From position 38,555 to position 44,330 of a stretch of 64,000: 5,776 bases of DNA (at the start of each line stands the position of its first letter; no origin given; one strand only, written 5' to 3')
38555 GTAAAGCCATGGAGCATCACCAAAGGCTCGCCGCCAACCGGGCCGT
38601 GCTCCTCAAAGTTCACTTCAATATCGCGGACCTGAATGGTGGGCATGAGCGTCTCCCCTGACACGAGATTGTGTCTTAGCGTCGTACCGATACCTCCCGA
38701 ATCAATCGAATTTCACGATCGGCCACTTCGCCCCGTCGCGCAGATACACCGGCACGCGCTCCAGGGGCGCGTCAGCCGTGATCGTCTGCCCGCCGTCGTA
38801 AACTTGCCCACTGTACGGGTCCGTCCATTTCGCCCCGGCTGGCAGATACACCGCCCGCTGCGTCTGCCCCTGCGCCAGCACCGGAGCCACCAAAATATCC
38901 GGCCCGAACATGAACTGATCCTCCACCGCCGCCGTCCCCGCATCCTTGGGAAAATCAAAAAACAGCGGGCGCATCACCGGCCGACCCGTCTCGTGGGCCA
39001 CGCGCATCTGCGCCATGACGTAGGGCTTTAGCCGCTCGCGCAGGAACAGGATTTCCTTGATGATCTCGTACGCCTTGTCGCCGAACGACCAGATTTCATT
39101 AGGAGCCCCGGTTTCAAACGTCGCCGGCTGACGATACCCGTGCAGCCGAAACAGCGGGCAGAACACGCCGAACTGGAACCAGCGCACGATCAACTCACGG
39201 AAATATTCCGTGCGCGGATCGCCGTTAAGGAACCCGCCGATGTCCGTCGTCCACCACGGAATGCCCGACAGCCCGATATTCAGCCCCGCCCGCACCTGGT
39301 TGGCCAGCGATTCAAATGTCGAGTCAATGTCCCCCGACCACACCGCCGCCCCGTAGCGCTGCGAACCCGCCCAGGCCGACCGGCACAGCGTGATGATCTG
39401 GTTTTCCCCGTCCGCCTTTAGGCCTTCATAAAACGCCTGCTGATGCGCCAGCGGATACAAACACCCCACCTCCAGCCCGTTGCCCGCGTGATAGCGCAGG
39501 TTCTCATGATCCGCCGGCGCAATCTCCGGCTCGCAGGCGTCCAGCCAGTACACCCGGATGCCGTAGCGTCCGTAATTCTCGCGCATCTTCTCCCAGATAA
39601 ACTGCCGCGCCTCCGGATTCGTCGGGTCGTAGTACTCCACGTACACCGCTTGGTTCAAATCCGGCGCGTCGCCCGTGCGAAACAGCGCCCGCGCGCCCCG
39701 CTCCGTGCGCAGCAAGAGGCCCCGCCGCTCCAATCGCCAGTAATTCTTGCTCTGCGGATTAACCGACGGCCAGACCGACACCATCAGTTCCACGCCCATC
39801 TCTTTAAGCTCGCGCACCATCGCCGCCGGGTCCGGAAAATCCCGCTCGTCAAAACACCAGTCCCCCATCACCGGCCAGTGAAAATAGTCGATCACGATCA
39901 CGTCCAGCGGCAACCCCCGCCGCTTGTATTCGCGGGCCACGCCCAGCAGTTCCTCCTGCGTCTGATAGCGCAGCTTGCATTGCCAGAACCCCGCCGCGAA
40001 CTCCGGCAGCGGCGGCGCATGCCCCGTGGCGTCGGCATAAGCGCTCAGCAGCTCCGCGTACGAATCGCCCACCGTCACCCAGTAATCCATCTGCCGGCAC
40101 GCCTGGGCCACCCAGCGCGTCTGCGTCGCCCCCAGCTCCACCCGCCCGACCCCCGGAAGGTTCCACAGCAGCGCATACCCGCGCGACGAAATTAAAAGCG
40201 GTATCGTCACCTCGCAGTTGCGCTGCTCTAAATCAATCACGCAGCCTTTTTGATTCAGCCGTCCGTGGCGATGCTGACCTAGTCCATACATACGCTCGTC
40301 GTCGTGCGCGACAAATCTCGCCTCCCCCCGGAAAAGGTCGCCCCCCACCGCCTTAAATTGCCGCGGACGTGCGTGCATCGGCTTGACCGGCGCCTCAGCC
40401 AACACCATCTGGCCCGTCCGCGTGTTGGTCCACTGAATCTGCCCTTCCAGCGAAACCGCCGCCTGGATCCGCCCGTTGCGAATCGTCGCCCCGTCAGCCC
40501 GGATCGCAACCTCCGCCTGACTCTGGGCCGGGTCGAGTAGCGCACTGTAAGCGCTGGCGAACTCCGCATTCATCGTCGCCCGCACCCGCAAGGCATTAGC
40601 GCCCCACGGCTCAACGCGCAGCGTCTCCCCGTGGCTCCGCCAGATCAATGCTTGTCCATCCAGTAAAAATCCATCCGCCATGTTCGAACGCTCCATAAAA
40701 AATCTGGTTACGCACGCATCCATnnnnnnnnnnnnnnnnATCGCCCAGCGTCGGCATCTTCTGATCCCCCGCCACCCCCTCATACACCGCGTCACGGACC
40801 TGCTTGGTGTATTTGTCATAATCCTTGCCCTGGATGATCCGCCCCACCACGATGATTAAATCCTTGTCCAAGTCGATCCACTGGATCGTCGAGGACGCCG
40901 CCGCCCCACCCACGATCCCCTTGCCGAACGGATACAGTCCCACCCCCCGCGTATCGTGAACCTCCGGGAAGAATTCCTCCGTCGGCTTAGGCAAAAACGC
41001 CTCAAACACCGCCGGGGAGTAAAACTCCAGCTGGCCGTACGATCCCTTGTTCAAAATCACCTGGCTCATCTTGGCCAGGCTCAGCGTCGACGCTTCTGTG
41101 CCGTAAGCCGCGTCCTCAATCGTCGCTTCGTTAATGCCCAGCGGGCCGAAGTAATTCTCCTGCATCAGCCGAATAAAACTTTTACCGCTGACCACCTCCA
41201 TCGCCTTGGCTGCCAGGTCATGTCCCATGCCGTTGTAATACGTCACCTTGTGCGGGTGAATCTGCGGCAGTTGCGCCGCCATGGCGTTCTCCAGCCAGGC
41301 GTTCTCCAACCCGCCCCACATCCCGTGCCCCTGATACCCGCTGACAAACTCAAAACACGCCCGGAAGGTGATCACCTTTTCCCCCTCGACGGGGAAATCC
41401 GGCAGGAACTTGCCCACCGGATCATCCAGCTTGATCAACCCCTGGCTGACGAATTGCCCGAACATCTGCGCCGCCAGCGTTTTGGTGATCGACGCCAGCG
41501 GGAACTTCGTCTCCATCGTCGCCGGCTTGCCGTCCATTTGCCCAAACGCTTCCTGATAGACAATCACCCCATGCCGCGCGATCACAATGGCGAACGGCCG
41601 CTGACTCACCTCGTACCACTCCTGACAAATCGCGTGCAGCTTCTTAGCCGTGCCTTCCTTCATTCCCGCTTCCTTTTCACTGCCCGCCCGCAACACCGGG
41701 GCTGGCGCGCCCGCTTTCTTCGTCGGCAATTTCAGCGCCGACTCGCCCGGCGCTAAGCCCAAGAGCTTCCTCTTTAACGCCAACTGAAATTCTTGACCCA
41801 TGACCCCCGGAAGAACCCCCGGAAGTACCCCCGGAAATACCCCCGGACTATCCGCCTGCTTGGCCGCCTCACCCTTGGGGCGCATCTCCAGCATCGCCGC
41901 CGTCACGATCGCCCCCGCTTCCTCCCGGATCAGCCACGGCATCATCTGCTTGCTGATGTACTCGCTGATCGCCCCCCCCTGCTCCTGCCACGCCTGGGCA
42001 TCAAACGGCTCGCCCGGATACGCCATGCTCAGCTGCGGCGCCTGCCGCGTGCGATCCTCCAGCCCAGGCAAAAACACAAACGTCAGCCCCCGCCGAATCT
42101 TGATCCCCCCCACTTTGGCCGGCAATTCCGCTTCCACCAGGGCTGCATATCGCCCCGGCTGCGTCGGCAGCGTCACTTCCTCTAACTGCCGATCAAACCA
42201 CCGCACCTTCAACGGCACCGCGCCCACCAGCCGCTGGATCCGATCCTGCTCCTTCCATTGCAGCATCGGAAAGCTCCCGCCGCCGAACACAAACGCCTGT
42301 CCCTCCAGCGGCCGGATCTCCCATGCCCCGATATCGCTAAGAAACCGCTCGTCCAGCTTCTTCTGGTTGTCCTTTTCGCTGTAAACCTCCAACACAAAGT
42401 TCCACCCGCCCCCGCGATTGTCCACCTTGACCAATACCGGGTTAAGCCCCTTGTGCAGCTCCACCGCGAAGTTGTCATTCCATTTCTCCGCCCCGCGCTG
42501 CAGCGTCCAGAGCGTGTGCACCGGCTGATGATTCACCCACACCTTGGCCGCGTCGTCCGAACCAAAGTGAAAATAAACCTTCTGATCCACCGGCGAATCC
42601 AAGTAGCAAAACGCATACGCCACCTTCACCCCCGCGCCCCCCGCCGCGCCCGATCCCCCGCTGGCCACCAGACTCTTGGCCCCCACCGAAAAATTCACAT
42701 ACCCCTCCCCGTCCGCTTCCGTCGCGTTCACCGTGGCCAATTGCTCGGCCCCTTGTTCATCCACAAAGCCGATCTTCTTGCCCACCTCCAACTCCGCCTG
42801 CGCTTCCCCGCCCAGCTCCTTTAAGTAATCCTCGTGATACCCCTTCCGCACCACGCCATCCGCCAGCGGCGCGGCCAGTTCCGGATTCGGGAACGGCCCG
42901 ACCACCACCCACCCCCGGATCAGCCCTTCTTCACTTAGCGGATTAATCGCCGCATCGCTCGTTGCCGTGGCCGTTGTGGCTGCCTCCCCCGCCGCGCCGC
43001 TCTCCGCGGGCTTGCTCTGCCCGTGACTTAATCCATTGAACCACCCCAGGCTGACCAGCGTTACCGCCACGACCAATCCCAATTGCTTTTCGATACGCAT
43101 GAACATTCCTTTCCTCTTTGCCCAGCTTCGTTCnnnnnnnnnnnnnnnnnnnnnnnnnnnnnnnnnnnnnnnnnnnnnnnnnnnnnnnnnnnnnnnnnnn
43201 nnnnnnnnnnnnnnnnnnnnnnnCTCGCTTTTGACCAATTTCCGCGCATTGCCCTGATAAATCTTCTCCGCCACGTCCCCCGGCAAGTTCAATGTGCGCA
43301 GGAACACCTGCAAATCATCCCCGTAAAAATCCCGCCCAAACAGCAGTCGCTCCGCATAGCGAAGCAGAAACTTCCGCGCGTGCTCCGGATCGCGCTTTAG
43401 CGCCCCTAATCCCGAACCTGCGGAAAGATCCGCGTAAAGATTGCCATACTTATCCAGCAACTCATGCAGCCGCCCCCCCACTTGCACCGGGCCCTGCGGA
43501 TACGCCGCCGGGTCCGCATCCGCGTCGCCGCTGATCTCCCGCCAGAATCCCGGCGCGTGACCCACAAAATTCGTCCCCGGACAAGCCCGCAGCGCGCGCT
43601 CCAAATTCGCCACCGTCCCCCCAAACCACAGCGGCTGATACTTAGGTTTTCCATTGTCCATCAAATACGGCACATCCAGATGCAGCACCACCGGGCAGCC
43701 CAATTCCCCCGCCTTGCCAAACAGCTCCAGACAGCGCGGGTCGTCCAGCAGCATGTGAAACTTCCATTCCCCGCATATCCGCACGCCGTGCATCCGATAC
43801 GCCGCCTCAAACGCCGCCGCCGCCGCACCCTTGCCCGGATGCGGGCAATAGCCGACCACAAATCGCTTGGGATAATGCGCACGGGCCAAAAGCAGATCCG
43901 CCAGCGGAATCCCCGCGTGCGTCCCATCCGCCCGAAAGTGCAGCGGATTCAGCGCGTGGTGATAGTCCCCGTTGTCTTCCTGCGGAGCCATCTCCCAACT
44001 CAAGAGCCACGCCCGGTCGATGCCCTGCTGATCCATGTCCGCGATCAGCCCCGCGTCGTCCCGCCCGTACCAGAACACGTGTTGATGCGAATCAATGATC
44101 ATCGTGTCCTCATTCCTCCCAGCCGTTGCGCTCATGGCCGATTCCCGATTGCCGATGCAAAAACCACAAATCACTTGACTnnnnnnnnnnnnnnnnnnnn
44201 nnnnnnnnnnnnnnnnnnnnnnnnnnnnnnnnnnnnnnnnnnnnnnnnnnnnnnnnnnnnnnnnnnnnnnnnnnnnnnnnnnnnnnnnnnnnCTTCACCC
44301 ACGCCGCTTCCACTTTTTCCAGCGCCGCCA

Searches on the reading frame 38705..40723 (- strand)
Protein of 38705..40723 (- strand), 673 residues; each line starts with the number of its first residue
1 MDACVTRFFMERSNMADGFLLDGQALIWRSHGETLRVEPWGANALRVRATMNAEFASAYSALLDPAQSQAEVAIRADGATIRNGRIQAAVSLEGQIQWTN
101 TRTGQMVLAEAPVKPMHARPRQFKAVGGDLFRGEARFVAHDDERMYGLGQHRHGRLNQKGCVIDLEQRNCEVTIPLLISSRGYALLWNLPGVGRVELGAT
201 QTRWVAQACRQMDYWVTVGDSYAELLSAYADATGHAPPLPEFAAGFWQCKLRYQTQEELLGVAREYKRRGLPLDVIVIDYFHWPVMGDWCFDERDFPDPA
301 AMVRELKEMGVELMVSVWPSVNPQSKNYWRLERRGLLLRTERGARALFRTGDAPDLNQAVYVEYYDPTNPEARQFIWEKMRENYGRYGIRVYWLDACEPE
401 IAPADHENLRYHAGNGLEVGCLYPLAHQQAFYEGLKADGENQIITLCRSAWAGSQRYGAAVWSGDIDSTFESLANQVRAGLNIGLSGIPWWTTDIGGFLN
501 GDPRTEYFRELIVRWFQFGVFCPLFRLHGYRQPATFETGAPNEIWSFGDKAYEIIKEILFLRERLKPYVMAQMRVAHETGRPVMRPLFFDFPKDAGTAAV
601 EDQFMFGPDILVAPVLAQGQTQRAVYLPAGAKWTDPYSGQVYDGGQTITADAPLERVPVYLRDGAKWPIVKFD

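Call 28: search_protein_families(library=pfam, proteins=[window:38705-40723:-], max_evalue=0.001)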
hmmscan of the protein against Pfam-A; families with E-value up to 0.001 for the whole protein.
window:38705-40723:- (673 aa): 3 families
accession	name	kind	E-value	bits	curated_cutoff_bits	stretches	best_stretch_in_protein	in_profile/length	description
PF01055.32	Glyco_hydro_31_2nd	-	3.5e-84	283.4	23.5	1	237-569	2-325/328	Glycosyl hydrolases family 31 TIM-barrel domain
PF21365.3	Glyco_hydro_31_3rd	-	2.1e-29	102.2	24.4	1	580-665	1-85/87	Glycosyl hydrolase family 31 C-terminal domain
PF13802.12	Gal_mutarotas_2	-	1.5e-05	25.8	27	1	35-189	2-177/184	Glycosyl hydrolase 31 N-terminal galactose mutarotase-like domain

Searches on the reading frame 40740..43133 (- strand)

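Call 28: search_protein_families(library=pfam, proteins=[window:40740-43133:-], max_evalue=0.001)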
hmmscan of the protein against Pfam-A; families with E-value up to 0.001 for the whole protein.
window:40740-43133:- (798 aa): 1 family
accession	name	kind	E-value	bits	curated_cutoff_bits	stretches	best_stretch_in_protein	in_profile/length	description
PF00144.29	Beta-lactamase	-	1.6e-27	97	27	1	515-693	18-204/329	Beta-lactamase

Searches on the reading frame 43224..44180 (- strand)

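Call 28: search_protein_families(library=pfam, proteins=[window:43224-44180:-], max_evalue=0.001)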
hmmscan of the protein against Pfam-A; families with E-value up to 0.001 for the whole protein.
window:43224-44180:- (319 aa): 1 family
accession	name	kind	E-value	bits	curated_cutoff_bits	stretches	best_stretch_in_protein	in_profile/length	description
PF04909.20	Amidohydro_2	-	1.2e-10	42.1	26.4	1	29-316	1-287/289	Amidohydrolase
